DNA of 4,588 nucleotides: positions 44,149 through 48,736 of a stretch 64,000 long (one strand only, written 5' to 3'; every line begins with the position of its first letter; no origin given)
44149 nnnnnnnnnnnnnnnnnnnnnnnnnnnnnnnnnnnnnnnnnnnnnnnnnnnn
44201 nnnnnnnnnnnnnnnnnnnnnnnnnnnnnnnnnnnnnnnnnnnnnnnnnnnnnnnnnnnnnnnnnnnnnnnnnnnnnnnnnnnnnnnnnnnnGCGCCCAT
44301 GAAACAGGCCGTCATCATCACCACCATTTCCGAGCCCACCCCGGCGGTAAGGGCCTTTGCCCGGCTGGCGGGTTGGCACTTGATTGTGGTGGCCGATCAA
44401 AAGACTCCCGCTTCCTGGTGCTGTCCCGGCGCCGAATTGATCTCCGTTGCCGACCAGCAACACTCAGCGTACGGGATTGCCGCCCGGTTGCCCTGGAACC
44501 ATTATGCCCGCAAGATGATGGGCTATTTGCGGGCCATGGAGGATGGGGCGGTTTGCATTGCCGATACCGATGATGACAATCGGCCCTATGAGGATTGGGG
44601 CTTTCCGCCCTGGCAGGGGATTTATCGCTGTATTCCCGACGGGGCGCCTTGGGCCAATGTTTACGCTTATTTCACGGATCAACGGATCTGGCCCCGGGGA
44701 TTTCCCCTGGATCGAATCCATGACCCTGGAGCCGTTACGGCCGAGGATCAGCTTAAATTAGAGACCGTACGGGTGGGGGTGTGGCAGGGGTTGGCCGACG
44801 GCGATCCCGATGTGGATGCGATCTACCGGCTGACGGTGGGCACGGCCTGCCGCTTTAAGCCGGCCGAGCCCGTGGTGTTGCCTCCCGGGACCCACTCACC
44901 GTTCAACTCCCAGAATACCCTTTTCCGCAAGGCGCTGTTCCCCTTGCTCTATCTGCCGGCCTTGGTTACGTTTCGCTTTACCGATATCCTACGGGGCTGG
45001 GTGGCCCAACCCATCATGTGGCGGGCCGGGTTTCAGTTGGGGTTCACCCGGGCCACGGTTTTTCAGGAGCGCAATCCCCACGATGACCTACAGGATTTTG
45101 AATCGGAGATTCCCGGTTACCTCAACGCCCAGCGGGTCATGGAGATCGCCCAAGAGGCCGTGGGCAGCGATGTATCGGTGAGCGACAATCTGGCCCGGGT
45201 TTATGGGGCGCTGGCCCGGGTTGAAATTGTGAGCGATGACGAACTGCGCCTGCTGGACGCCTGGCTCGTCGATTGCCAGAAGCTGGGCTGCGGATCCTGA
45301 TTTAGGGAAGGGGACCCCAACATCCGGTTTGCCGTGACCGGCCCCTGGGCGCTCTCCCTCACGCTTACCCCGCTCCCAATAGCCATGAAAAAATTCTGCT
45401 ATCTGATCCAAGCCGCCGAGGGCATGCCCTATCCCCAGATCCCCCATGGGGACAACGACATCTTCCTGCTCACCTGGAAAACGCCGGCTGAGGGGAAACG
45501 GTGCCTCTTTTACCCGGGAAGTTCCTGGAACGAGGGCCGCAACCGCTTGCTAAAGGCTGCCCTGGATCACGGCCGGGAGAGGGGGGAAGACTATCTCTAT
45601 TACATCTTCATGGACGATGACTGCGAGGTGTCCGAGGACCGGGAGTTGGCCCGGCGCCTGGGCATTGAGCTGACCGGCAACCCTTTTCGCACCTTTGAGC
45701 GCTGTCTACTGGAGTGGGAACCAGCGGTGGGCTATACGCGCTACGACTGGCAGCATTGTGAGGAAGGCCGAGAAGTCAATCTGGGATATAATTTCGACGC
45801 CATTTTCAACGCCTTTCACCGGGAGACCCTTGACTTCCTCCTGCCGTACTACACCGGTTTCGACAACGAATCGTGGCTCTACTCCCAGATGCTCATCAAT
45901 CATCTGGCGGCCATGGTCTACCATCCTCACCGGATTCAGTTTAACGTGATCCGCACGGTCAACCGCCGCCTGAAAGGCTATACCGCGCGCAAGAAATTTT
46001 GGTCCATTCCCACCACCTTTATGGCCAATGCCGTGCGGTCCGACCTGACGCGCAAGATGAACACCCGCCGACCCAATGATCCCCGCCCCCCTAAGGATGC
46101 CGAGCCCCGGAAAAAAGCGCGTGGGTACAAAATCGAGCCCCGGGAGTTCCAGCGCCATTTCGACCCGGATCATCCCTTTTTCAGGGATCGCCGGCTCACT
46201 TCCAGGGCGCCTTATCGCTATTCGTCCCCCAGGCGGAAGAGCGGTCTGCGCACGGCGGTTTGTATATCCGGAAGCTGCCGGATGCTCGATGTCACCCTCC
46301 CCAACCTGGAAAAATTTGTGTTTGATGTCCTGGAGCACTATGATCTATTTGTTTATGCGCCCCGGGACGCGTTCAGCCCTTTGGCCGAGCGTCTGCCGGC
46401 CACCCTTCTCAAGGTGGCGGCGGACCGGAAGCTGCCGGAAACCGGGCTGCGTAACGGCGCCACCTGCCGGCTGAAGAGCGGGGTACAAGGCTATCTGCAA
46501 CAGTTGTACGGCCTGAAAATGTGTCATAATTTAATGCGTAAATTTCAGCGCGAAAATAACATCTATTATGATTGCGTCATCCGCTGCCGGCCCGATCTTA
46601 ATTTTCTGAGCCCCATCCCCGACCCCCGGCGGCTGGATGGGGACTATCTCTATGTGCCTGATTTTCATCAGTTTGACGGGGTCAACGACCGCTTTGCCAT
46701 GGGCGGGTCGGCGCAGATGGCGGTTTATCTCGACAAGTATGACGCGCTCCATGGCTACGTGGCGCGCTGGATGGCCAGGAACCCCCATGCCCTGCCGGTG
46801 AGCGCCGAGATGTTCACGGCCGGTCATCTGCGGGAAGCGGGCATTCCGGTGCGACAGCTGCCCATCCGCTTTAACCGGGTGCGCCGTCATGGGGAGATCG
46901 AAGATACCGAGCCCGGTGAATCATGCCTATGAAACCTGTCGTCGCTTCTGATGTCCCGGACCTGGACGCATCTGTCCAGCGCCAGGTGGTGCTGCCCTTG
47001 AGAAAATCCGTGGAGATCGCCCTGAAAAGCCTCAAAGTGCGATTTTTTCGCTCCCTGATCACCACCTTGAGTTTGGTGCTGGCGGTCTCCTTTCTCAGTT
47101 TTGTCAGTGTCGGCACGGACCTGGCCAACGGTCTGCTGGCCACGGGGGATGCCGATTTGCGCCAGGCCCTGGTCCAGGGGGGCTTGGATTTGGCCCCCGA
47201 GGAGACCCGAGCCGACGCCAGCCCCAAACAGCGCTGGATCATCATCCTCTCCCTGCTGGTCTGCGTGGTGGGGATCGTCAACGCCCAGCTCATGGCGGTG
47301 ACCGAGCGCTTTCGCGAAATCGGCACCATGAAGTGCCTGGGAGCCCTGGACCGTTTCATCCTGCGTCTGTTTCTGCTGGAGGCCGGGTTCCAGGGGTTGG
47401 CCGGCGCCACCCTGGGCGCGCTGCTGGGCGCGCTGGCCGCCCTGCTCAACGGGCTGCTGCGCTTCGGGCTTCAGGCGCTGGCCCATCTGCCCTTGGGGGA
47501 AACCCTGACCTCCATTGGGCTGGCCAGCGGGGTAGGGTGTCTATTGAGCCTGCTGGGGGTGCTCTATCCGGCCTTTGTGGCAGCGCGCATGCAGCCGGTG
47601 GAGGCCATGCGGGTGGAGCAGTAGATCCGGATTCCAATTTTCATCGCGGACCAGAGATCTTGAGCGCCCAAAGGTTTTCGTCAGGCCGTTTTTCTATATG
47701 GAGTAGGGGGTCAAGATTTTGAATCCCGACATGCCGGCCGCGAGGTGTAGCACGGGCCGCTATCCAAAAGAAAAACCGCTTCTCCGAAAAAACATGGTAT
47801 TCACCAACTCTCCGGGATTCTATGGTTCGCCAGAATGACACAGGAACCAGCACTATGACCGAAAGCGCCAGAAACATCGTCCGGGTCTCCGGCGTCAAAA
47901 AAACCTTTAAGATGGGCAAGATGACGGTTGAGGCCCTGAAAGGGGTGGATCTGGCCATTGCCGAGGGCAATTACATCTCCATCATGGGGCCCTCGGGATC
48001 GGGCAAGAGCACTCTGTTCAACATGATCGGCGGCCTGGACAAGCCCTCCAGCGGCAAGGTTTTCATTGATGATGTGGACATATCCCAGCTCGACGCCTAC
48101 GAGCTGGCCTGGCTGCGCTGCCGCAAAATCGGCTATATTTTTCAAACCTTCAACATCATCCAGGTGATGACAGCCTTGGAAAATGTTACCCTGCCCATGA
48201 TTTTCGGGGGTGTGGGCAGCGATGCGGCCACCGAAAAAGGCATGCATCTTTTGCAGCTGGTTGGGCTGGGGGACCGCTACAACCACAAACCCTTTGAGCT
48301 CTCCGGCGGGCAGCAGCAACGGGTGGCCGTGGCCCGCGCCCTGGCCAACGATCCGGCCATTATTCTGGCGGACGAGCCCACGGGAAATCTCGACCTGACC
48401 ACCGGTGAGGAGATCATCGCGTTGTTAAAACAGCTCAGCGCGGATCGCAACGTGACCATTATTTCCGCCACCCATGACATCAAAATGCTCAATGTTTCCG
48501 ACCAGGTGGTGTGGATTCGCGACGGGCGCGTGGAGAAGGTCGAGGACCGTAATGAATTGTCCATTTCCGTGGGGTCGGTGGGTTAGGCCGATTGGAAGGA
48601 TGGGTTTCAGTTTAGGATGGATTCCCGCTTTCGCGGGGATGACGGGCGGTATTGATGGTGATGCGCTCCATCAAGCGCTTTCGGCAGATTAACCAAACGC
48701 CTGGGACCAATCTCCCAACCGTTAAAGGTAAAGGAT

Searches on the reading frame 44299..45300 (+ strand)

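Call 9: search_protein_families(library=pfam, proteins=[window:44299-45300:+], max_evalue=10)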
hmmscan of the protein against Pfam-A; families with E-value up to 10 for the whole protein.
window:44299-45300:+ (333 aa): 2 families
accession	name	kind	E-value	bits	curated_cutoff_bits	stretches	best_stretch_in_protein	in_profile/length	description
PF03385.23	STELLO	-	5.2e-08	32.5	27.8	1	226-330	1-106/387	STELLO glycosyltransferases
PF06505.16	XylR_N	-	0.11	12.7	23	1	236-266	46-76/101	Activator of aromatic catabolism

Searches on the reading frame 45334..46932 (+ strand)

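Call 6: search_protein_families(library=pfam, proteins=[window:45334-46932:+], max_evalue=0.01)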
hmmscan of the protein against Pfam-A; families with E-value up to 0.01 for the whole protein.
window:45334-46932:+ (532 aa): 1 family
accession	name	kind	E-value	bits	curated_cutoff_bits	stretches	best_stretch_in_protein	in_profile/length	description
PF25072.1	DUF7796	-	1.7e-18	67.1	27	1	305-466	4-170/346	Domain of unknown function (DUF7796)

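Call 7: search_protein_families(library=ncbifam, proteins=[window:45334-46932:+], max_evalue=0.01)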
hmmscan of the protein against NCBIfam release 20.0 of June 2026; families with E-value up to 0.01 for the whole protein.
window:45334-46932:+ (532 aa): 0 families

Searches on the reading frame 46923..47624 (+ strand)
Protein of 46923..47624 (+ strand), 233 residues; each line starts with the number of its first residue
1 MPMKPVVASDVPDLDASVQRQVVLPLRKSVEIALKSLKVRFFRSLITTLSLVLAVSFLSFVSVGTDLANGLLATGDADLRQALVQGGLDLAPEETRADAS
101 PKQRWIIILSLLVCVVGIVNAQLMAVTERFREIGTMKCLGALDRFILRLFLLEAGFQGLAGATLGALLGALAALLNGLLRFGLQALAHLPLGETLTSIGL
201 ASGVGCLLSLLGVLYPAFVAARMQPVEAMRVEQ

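Call 6: search_protein_families(library=pfam, proteins=[window:46923-47624:+], max_evalue=0.01)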
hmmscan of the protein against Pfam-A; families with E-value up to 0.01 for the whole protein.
window:46923-47624:+ (233 aa): 1 family
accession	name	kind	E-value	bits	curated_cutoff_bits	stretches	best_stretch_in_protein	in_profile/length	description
PF02687.27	FtsX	-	9.2e-16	58.4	25.5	1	106-225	3-120/120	FtsX-like permease C-terminal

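Call 7: search_protein_families(library=ncbifam, proteins=[window:46923-47624:+], max_evalue=0.01)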
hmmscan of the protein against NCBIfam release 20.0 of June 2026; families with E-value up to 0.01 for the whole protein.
window:46923-47624:+ (233 aa): 9 families
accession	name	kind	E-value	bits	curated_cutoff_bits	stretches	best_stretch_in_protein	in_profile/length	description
TIGR02212.1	lolCE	equivalog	5.3e-15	55.3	362.45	1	106-232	272-411/411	lipoprotein-releasing ABC transporter permease subunit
NF007826.0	PRK10535.1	equivalog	1.5e-11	43.3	966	1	107-230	529-646/648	macrolide ABC transporter ATP-binding protein/permease MacB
NF008076.0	PRK10814.1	exception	2.4e-10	40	473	1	107-232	269-399/399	lipoprotein-releasing ABC transporter permease subunit LolC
NF008357.0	PRK11146.1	exception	1.6e-09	37.2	439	1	107-227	276-409/414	lipoprotein-releasing ABC transporter permease subunit LolE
TIGR02213.1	lolE_release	exception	4.3e-09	35.7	540.35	1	107-228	273-407/411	lipoprotein-releasing ABC transporter permease subunit LolE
NF038347.1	FtsX_Gpos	exception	9.1e-07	28.5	225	1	106-168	174-236/296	permease-like cell division protein FtsX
TIGR00439.2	FtsX_Gneg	equivalog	1.1e-06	28.1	255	1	108-175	174-242/292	permease-like cell division protein FtsX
TIGR03434.1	ADOP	subfamily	4.2e-06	25.2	622.3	1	108-232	686-803/803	ADOP family duplicated permease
NF038346.1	FtsX_actino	exception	1.4e-05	24.6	250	1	106-210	186-295/308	permease-like cell division protein FtsX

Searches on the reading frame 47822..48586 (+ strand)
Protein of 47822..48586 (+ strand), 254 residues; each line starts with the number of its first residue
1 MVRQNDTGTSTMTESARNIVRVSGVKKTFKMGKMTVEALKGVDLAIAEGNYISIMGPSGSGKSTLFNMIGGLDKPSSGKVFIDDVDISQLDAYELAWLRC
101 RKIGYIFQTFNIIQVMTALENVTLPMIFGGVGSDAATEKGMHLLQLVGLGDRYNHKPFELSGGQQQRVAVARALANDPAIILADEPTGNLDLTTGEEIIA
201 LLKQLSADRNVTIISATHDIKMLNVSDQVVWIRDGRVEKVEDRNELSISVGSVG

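Call 6: search_protein_families(library=pfam, proteins=[window:47822-48586:+], max_evalue=0.01)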
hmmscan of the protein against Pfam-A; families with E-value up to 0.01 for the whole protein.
window:47822-48586:+ (254 aa): 5 families
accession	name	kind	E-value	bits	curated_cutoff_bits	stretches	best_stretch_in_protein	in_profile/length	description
PF00005.33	ABC_tran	-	1.7e-32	113.4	25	1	39-187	1-136/137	ABC transporter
PF02463.25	SMC_N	-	1.3e-05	25.2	40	0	159-232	136-211/220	RecF/RecN/SMC N terminal domain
PF13304.12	AAA_21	-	9.5e-05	23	27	0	147-223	225-303/304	AAA domain, putative AbiEii toxin, Type IV TA system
PF13555.12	AAA_29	-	0.00097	19.3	27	1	42-66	15-39/61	P-loop containing region of AAA domain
PF03193.22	RsgA_GTPase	-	0.001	19.3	30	1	16-71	75-128/174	RsgA GTPase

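Call 7: search_protein_families(library=ncbifam, proteins=[window:47822-48586:+], max_evalue=0.01)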
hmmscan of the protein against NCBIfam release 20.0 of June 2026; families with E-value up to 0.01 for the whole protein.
window:47822-48586:+ (254 aa): 194 families (the best 25 are shown)
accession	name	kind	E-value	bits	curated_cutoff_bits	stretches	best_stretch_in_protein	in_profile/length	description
TIGR02211.1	LolD_lipo_ex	equivalog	4.9e-67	225.7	307.75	1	19-238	1-220/221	lipoprotein-releasing ABC transporter ATP-binding protein LolD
NF007826.0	PRK10535.1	equivalog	4.2e-63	213.7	966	1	19-239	4-223/648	macrolide ABC transporter ATP-binding protein/permease MacB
NF038007.1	ABC_ATP_DarD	equivalog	7.6e-60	202.1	375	1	21-236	3-217/218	darobactin export ABC transporter ATP-binding protein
NF007879.0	PRK10584.1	equivalog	4.2e-59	200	336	1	15-238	2-225/228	putative ABC transporter ATP-binding protein YbbA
TIGR02982.1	heterocyst_DevA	subfamily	1.3e-58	198.2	295.8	1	19-237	1-219/220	ABC exporter ATP-binding subunit, DevA family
NF008639.0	PRK11629.1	equivalog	1.5e-58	198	360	1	18-238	5-225/234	lipoprotein-releasing ABC transporter ATP-binding protein LolD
TIGR02673.1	FtsE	equivalog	2.7e-58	197.2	264.85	1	19-234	1-212/214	cell division ATP-binding protein FtsE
TIGR03608.1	L_ocin_972_ABC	subfamily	2.3e-55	187.3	254.85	1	35-231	10-205/206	putative bacteriocin export ABC transporter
TIGR01186.1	proV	subfamily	1.4e-53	182.3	326.6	1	37-242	7-213/363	betaine/proline/choline family ABC transporter ATP-binding protein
TIGR02314.1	ABC_MetN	equivalog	6.8e-53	179.9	499.7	1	20-237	2-219/343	methionine ABC transporter ATP-binding protein MetN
NF040933.2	ABC_arch_GlcV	equivalog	4.3e-52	177.2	450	1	20-246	3-229/357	glucose ABC transporter ATP-binding protein GlcV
TIGR02315.1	ABC_phnC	equivalog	6e-51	173.2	266.1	1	19-237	1-224/243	phosphonate ABC transporter ATP-binding protein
TIGR00968.1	3a0106s01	subfamily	3.7e-48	164.1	342.75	1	22-246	3-218/237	sulfate ABC transporter ATP-binding protein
NF006987.0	PRK09452.1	equivalog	1.8e-47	161.8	482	1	10-241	8-230/378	spermidine/putrescine ABC transporter ATP-binding protein PotA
NF007027.0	PRK09493.1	equivalog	2e-46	158.3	379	1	24-245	6-222/240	glutamine ABC transporter ATP-binding protein GlnQ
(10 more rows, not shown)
